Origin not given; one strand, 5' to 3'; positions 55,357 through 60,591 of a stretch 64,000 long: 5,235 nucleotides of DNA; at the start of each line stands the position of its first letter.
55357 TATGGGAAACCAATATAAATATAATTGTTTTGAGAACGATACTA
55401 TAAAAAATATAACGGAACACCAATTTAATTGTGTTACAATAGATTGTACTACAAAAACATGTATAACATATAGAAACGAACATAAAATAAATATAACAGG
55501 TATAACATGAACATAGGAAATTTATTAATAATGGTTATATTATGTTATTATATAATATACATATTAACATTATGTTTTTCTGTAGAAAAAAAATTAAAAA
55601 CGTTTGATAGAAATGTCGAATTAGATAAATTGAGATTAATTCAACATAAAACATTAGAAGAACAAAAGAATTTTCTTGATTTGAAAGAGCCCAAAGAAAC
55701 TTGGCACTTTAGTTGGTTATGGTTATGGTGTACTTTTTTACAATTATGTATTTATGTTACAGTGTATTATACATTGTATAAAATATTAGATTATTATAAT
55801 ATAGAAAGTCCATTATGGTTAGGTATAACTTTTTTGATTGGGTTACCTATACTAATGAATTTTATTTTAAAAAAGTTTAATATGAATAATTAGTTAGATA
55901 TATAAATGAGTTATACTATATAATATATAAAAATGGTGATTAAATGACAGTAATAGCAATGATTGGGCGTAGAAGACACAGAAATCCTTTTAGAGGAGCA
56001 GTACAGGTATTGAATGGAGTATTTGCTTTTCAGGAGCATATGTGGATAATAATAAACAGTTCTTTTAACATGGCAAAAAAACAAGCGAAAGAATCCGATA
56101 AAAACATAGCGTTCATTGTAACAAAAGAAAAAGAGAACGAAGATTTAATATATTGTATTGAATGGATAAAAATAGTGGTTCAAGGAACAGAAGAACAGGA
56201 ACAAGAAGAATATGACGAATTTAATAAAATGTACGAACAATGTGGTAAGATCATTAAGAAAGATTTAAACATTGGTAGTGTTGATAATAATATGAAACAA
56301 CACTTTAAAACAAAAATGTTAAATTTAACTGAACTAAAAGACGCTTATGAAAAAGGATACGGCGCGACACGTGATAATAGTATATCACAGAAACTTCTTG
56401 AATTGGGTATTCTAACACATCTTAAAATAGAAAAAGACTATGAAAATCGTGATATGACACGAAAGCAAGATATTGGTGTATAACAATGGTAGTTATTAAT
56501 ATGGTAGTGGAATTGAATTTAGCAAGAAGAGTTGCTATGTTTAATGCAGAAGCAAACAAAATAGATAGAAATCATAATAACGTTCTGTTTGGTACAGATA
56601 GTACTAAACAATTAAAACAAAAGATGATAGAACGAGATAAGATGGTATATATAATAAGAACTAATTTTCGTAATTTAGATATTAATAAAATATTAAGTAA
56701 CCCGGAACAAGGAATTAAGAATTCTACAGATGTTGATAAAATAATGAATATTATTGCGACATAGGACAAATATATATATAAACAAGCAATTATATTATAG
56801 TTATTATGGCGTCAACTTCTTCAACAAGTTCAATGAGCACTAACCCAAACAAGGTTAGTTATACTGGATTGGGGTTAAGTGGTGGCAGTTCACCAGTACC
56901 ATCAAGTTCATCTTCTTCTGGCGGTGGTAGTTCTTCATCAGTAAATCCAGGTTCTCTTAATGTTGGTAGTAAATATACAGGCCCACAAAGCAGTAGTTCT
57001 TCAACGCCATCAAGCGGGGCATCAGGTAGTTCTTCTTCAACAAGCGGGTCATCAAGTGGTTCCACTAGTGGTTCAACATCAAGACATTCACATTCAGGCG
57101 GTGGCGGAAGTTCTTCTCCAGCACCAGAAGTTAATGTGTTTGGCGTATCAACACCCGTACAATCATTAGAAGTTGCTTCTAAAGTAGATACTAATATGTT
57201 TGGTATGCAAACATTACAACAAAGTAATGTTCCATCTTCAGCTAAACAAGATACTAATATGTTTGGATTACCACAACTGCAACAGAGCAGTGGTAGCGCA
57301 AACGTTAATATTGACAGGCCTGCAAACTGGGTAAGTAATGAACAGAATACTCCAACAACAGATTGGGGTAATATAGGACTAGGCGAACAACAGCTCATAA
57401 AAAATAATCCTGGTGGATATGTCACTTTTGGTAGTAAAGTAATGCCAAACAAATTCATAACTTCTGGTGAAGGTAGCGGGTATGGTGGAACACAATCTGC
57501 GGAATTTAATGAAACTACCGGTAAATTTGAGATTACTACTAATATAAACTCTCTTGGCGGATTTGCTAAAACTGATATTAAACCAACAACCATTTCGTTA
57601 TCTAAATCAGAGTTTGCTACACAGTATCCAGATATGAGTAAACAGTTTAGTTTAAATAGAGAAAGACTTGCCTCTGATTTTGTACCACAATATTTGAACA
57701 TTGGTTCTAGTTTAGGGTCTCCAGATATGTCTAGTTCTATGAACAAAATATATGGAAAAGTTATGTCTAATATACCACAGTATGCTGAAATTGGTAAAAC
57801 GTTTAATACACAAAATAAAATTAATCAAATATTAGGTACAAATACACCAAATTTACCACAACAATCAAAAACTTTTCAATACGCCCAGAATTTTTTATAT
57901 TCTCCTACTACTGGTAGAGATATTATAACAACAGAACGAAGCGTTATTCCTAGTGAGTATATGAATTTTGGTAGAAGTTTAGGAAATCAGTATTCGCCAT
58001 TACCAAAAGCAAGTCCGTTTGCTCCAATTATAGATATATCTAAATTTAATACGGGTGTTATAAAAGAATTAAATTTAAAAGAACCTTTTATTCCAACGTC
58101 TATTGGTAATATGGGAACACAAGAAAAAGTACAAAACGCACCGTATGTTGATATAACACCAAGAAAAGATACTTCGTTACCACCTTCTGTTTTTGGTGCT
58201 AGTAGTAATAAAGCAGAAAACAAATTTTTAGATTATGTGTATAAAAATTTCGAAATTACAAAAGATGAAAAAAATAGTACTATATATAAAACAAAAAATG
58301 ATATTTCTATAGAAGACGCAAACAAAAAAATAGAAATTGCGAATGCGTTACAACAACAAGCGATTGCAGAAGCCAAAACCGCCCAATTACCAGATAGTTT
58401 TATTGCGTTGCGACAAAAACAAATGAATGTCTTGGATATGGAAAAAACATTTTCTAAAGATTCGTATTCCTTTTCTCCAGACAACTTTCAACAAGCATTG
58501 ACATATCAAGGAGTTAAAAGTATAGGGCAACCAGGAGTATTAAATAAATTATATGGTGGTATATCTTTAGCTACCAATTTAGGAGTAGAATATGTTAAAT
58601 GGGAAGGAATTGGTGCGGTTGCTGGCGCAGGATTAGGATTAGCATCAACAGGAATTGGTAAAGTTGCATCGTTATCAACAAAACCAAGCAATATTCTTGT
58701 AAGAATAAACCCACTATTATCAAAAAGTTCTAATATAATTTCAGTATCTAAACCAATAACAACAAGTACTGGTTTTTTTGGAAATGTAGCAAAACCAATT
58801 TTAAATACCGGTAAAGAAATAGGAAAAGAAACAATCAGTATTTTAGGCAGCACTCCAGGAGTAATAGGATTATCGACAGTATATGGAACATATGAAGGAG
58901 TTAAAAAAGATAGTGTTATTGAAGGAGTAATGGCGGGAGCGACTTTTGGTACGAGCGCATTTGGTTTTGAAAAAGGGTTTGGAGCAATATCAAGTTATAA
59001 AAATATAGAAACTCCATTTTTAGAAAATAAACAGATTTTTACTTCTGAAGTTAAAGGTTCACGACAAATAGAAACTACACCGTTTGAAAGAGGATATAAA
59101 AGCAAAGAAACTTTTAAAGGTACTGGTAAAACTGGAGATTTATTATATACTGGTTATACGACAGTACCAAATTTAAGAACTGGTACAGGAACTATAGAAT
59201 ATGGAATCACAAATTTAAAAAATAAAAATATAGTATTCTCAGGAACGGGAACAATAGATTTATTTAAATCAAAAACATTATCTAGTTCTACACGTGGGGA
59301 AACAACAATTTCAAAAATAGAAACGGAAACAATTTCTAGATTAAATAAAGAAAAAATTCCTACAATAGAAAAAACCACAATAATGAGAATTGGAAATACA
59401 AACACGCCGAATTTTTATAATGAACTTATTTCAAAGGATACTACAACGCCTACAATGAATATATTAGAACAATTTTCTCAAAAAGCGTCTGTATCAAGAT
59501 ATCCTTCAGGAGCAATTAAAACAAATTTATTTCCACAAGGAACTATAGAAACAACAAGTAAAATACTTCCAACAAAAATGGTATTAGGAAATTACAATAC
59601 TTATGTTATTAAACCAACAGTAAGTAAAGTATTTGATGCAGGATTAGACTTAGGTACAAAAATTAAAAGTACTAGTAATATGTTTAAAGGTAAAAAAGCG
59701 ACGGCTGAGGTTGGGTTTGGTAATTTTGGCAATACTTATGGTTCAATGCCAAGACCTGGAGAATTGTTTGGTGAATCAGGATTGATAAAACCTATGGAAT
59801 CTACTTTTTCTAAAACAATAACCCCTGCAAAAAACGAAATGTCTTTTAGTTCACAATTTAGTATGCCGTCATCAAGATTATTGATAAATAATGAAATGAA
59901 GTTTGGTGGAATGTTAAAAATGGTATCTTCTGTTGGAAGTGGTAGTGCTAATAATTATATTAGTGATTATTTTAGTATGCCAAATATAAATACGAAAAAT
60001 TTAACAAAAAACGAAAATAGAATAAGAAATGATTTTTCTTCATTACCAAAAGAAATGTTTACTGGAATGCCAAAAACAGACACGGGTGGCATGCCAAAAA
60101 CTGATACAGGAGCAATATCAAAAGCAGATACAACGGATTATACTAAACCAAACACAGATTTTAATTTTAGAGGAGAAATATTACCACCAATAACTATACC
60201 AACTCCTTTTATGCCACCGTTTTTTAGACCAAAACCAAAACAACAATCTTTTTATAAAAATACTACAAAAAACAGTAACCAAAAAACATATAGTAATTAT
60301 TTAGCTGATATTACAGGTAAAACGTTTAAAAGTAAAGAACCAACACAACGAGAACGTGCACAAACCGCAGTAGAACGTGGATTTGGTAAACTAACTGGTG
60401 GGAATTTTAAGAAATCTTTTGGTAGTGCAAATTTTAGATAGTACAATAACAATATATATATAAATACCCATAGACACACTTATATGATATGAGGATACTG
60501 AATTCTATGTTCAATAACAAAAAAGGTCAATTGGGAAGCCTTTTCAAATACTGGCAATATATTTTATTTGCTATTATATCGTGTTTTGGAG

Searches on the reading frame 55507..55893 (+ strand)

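Call 86: search_protein_families(library=pfam, proteins=[window:55507-55893:+], max_evalue=0.01)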
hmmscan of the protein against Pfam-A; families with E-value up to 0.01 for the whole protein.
window:55507-55893:+ (128 aa): 1 family
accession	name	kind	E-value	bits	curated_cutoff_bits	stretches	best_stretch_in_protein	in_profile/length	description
PF07690.21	MFS_1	-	0.0026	17.2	33.4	1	8-125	156-266/347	Major Facilitator Superfamily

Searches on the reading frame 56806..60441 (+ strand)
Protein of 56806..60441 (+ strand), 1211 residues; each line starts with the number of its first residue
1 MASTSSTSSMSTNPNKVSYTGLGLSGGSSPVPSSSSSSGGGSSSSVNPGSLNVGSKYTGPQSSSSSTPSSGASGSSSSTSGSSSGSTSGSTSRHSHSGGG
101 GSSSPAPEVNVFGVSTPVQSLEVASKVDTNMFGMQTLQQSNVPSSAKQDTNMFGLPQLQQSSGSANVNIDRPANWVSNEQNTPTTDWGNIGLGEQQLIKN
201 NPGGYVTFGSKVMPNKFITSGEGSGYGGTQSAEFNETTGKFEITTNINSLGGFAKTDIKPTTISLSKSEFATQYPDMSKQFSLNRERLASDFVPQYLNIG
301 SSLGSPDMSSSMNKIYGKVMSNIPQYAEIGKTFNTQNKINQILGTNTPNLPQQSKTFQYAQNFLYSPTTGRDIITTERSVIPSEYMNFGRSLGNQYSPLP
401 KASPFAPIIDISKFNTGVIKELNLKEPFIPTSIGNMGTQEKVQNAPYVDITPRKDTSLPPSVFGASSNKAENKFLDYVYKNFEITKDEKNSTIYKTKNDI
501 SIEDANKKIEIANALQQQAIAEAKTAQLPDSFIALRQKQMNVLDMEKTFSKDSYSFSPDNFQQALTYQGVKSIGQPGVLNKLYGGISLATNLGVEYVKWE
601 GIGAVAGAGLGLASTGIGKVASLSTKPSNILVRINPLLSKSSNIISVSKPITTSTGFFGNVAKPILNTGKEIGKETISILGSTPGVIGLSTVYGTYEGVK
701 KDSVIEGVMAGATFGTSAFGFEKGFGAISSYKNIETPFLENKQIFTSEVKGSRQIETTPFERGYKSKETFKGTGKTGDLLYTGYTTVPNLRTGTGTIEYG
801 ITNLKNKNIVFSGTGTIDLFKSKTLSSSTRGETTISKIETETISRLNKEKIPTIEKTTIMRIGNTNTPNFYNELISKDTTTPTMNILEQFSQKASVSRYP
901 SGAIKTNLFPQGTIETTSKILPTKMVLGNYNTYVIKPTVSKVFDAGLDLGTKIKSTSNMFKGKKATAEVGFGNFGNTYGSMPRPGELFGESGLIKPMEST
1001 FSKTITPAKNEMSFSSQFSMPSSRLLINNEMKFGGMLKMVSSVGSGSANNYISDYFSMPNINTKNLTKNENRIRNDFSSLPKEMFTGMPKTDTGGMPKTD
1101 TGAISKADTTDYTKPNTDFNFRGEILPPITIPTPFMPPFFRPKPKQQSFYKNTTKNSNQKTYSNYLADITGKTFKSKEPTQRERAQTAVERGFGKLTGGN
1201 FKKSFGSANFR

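Call 6: search_protein_families(library=phrogs, proteins=[window:56806-60441:+], max_evalue=0.001)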
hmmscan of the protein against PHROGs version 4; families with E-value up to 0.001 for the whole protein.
window:56806-60441:+ (1211 aa): 0 families

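Call 20: search_protein_families(library=pfam, proteins=[window:56806-60441:+], max_evalue=0.01)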
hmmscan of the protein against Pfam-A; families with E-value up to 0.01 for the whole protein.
window:56806-60441:+ (1211 aa): 0 families

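Call 120: search_solved_structures(query=window:56806-60441:+, max_evalue=1)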
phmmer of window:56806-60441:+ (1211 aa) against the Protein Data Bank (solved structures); distinct sequences matched with E-value up to 1: 0.
